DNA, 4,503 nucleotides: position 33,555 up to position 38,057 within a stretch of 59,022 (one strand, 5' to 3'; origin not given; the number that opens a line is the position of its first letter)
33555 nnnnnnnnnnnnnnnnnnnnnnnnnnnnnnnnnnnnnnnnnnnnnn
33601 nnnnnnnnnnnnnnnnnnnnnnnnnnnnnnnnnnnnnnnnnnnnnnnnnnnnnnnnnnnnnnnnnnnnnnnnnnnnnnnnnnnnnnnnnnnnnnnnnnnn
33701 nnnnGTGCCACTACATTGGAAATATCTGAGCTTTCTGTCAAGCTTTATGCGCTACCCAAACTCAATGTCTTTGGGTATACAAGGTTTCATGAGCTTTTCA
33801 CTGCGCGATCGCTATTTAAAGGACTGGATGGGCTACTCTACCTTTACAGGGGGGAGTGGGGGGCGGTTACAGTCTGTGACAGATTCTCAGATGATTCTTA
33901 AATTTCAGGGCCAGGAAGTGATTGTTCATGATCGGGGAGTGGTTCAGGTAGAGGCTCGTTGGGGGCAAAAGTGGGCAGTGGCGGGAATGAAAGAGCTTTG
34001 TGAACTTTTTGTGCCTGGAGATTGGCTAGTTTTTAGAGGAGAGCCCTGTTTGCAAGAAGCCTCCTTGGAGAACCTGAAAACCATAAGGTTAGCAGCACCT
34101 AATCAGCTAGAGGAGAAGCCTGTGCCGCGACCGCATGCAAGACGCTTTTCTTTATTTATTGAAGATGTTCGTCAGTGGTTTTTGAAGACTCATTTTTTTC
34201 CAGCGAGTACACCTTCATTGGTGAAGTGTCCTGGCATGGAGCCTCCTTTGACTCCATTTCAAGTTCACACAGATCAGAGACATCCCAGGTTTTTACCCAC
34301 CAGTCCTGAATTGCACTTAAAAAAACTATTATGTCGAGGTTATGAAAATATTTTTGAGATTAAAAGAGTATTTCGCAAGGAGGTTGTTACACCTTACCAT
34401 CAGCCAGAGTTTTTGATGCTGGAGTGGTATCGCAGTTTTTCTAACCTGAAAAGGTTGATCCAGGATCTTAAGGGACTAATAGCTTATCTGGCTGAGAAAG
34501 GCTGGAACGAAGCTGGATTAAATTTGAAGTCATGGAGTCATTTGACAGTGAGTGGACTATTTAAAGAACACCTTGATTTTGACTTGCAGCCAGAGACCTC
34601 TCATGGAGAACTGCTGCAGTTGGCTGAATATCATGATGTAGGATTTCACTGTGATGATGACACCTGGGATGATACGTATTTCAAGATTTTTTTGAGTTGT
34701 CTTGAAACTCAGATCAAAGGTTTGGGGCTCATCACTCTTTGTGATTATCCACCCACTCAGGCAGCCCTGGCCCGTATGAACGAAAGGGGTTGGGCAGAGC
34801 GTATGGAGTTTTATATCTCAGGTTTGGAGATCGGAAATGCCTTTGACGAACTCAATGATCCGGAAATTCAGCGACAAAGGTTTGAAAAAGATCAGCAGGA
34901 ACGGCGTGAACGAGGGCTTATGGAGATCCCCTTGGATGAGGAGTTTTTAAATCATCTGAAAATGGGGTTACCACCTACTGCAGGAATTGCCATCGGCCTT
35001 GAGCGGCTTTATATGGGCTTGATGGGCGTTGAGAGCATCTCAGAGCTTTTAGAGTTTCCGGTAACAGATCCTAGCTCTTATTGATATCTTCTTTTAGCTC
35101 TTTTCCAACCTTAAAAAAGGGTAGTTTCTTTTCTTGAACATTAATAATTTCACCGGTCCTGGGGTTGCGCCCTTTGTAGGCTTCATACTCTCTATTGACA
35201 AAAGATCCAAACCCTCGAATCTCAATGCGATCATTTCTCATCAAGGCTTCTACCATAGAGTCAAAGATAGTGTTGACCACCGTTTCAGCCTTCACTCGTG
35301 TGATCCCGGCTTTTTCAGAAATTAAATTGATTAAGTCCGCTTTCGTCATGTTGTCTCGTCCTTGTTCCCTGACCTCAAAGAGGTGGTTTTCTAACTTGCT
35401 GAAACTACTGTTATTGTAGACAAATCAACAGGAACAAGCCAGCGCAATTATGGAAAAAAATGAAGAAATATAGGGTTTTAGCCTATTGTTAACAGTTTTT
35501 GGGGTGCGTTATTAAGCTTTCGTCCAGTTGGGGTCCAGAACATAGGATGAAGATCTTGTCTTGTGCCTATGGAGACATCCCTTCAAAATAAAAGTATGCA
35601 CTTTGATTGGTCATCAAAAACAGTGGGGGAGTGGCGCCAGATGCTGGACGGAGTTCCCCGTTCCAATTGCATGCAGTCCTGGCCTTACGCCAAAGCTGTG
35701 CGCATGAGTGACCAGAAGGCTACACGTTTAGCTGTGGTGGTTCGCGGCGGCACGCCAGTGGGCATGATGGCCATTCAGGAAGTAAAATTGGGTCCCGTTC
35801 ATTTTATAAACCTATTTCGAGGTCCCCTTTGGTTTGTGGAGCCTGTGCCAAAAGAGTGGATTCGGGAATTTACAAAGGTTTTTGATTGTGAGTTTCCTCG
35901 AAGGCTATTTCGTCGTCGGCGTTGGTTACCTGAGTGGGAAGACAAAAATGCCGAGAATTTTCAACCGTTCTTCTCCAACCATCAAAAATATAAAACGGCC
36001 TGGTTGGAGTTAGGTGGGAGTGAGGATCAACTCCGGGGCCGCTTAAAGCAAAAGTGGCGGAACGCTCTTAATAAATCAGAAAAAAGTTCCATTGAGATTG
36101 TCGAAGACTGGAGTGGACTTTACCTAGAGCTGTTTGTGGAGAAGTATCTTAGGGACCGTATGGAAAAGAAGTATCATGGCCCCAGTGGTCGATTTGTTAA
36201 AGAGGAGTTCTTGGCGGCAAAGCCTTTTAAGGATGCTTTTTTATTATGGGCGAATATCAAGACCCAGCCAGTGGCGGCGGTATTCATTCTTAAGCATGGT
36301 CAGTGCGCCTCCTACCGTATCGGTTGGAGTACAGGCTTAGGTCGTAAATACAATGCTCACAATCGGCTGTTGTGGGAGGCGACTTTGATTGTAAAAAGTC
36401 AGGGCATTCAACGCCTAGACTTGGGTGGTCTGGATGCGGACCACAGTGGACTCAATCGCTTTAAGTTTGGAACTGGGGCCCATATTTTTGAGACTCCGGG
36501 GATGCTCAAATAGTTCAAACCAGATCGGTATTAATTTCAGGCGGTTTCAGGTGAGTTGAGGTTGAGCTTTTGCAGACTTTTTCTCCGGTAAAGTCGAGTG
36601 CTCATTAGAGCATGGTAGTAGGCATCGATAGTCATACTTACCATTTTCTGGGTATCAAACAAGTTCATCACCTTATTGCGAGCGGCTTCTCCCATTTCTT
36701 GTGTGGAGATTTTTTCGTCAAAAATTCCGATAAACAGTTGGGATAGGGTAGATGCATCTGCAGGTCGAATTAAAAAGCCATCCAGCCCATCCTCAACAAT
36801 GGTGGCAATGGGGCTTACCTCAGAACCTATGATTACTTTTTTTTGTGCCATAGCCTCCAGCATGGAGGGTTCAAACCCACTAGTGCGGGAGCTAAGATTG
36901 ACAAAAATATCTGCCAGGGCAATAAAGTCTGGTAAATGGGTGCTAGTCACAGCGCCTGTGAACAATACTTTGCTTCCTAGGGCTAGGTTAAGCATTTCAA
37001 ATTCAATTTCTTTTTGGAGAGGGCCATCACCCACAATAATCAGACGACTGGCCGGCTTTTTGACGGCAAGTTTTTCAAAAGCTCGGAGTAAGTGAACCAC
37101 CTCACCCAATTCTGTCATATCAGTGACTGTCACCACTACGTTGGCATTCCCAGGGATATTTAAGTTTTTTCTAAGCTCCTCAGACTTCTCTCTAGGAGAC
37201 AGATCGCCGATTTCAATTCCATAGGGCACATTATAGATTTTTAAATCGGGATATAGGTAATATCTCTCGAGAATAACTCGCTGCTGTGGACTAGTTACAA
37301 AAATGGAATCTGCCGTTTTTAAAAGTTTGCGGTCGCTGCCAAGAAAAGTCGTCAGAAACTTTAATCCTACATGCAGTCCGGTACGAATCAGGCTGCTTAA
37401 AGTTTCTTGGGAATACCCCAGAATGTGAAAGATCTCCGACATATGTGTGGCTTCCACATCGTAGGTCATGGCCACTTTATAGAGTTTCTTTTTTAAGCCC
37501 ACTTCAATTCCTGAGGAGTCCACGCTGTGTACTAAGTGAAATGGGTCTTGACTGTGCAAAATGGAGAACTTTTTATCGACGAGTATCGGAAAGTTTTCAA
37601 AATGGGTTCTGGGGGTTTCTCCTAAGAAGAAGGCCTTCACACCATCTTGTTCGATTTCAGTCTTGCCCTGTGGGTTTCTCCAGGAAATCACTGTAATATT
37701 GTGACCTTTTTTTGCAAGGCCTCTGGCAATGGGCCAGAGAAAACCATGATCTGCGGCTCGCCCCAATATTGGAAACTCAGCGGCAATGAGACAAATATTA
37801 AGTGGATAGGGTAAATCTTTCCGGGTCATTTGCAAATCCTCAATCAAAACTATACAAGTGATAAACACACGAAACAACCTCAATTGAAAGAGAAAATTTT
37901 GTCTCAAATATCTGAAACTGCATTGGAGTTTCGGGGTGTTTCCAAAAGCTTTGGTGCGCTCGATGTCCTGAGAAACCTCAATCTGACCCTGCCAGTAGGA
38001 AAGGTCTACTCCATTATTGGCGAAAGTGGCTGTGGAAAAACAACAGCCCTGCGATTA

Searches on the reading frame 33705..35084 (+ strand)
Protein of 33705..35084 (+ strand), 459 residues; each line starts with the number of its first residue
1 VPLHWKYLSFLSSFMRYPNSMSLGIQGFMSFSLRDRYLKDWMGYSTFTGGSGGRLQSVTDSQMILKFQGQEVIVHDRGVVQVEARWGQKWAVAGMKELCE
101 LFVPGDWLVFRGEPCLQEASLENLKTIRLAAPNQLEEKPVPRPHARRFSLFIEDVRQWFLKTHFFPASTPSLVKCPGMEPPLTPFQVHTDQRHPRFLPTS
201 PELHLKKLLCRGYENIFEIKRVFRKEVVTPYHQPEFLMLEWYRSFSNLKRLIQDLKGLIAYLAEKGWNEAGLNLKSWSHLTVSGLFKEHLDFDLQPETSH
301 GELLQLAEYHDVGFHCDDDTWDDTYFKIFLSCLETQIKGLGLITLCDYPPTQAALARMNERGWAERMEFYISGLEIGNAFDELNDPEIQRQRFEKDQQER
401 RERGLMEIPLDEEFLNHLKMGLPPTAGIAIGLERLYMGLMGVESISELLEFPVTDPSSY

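Call 38: find_homologous_proteins(query=window:33705-35084:+, max_evalue=1e-30)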
Query window:33705-35084:+ (459 aa): 915 proteins with E <= 1e-30 among 7324 candidates; the best 120 are listed.
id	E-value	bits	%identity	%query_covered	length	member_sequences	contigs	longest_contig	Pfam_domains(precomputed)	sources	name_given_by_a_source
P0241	0.0e+0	1031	100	96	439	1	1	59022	PF00152.26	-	-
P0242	1.8e-195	668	68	93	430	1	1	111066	PF00152.26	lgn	-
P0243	1.7e-186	639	61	99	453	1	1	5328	PF00152.26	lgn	-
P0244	2.9e-182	625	61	95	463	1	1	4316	PF00152.26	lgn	-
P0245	6.2e-180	617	62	92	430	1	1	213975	PF00152.26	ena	-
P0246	5.5e-157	541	56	92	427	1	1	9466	PF00152.26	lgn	-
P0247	4.3e-99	350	42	92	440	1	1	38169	PF00152.26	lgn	-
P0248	4.5e-96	340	41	92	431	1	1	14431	PF00152.26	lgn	-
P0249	7.6e-93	330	40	92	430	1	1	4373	PF00152.26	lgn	-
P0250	3.6e-92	328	42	88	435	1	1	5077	PF00152.26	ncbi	-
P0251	4.4e-90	321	40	92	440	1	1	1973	PF00152.26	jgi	jgi:lysyl-tRNA synthetase class 2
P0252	2.8e-86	308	41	91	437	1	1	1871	PF01409.26,PF00152.26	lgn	-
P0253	1.8e-85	305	39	91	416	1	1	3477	PF00152.26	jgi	-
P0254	6.0e-85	304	44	80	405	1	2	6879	PF00152.26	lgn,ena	-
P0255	2.0e-84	302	40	85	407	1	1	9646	PF00152.26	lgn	-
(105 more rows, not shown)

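Call 40: find_encoding_contigs(protein=P0242, flank=10000, max_places=1)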
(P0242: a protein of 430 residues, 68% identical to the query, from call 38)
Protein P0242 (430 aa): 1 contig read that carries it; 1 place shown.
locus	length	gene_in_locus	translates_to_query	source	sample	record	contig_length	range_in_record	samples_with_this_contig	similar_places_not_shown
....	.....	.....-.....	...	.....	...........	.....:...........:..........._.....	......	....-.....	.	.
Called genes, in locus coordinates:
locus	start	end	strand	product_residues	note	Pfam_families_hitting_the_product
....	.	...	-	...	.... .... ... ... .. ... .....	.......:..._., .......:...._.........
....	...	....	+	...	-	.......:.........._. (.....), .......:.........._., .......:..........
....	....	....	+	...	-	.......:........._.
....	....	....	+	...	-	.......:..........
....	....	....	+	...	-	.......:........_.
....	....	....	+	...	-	-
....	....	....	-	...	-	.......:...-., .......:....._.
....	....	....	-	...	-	-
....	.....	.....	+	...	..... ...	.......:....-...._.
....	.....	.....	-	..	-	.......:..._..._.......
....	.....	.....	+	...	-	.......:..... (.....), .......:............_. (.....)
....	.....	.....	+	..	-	-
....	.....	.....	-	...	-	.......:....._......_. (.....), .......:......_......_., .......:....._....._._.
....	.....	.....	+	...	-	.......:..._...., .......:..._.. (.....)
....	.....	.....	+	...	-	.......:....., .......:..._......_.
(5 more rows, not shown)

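Call 41: find_encoding_contigs(protein=P0245, flank=10000, max_places=1)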
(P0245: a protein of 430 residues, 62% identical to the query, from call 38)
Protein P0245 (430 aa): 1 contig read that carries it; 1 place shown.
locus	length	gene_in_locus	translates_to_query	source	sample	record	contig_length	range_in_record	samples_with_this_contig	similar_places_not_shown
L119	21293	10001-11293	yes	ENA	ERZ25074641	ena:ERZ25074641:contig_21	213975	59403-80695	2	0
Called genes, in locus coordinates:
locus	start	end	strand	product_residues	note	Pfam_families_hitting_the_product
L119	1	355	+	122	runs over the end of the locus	-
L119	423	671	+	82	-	-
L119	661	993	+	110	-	-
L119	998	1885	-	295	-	PF00126:HTH_1, PF03466:LysR_substrate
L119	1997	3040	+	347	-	PF14696:Glyoxalase_5, PF13669:Glyoxalase_4 (faint), PF00903:Glyoxalase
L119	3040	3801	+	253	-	PF00351:Biopterin_H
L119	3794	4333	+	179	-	PF00903:Glyoxalase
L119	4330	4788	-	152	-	-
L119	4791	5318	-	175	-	-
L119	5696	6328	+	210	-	PF16036:Chalcone_3, PF16035:Chalcone_2 (faint)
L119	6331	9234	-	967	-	PF02347:GDC-P, PF01212:Beta_elim_lyase (faint), PF02347:GDC-P, PF21478:GcvP2_C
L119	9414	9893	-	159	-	-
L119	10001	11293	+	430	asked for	PF00152:tRNA-synt_2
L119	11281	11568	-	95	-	PF00216:Bac_DNA_binding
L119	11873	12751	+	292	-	PF02388:FemAB (weak)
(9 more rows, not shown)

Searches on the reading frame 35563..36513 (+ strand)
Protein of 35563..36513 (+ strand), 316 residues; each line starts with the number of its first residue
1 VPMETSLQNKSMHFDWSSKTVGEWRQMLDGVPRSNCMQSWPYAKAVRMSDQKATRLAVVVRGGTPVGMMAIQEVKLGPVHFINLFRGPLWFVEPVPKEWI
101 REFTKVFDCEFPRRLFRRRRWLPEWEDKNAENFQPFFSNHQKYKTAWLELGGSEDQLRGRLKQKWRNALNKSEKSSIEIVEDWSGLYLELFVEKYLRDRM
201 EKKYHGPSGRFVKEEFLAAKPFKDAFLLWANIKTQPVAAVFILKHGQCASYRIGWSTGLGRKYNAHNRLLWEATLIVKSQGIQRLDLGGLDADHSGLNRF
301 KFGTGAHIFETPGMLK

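Call 15: search_protein_families(library=pfam, proteins=[window:35563-36513:+])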
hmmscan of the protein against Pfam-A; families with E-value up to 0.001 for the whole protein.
window:35563-36513:+ (316 aa): 2 families
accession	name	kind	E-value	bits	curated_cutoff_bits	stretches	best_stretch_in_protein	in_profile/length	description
PF02388.22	FemAB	-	2.9e-06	26.8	24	1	234-314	305-388/406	FemAB family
PF13480.13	Acetyltransf_6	-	5.2e-06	27.1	22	1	160-293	6-140/143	Acetyltransferase (GNAT) domain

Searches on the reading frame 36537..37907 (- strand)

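Call 15: search_protein_families(library=pfam, proteins=[window:36537-37907:-])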
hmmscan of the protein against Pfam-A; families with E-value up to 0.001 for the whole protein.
window:36537-37907:- (456 aa): 4 families
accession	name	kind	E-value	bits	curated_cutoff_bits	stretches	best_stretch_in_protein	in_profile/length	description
PF00534.26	Glycos_transf_1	-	1.9e-25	89.8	26.4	1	242-411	2-171/172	Glycosyl transferases group 1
PF13692.12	Glyco_trans_1_4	-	9.2e-22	78.3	27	1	256-391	2-135/142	Glycosyl transferases group 1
PF13439.12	Glyco_transf_4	-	8.2e-05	23.1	28.5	1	60-232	11-167/170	Glycosyltransferase Family 4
PF13579.12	Glyco_trans_4_4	-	0.00017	22.4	29.7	1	60-230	10-158/158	Glycosyl transferase 4-like domain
